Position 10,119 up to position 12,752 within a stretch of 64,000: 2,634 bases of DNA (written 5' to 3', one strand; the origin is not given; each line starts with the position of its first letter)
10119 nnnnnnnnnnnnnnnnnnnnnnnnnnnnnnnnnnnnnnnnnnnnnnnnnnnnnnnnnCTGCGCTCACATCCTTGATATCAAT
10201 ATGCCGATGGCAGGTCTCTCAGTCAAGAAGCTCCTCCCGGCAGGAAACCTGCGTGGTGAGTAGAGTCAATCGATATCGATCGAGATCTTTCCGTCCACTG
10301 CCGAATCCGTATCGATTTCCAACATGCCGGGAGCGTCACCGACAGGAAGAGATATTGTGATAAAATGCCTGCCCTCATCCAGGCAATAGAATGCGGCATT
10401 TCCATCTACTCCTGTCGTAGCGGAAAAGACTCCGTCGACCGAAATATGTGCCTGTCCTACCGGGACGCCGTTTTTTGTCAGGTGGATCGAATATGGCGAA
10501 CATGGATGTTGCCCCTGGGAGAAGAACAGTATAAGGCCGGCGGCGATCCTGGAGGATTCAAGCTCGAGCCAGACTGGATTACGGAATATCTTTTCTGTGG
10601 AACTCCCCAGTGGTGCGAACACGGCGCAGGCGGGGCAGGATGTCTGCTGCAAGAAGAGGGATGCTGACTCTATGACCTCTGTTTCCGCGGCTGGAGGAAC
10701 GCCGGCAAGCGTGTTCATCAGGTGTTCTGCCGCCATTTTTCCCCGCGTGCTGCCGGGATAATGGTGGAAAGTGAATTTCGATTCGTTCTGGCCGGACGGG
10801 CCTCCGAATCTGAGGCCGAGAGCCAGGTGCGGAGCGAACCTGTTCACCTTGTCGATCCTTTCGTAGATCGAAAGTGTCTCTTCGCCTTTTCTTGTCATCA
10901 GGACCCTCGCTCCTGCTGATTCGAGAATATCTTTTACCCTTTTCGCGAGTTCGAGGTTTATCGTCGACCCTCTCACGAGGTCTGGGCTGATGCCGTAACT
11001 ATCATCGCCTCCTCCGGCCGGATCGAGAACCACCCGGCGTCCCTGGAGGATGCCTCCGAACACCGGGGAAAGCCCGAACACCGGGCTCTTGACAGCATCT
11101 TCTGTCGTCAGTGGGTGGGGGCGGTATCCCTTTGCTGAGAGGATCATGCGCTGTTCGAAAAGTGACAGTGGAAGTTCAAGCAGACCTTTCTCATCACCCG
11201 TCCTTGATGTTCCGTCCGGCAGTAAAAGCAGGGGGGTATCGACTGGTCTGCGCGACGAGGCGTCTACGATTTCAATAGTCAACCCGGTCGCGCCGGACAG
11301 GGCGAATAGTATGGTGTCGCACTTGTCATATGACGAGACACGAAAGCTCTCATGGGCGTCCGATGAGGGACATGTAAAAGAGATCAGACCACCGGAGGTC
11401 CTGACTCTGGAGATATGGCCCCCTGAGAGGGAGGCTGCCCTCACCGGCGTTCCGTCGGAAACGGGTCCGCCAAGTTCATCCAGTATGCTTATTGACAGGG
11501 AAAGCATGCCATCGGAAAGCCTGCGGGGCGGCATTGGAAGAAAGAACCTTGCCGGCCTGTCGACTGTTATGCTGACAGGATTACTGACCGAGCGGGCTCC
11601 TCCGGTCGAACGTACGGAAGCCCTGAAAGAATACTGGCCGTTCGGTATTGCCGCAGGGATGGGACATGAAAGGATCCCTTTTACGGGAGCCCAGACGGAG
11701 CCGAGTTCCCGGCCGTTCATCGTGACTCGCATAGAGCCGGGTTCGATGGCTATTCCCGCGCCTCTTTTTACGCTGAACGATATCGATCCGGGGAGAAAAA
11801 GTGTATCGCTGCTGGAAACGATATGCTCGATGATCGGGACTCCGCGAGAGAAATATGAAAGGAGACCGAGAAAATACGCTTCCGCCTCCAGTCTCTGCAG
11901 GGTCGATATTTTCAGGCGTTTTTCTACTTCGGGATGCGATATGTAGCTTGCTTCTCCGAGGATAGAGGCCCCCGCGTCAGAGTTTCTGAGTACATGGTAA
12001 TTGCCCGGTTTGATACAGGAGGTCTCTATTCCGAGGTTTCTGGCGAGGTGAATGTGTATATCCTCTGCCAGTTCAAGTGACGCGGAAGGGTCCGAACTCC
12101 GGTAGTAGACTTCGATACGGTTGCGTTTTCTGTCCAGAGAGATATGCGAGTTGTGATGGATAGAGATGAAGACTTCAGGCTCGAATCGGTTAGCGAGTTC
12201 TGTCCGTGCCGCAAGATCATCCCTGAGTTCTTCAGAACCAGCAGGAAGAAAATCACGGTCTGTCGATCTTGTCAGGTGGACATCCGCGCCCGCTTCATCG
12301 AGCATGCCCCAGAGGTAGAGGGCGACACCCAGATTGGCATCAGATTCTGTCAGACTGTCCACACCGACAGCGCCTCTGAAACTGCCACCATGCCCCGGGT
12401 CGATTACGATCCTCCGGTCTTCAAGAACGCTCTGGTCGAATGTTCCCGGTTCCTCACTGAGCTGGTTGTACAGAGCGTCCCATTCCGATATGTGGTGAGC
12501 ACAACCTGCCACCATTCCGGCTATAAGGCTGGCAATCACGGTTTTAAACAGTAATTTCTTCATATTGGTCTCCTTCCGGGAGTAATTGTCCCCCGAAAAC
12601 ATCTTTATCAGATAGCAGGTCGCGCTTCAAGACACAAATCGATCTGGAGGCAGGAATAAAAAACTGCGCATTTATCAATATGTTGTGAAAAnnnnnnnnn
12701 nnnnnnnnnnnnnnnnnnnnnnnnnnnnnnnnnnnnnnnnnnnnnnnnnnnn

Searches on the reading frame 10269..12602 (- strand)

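Call 73: search_protein_families(library=pfam, proteins=[window:10269-12602:-], max_evalue=0.00001)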
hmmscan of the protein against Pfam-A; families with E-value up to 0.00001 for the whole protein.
window:10269-12602:- (778 aa): 1 family
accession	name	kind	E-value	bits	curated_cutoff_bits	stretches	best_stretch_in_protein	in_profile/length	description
PF01520.23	Amidase_3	-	3.5e-46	157.9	27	2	65-247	1-172/174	N-acetylmuramoyl-L-alanine amidase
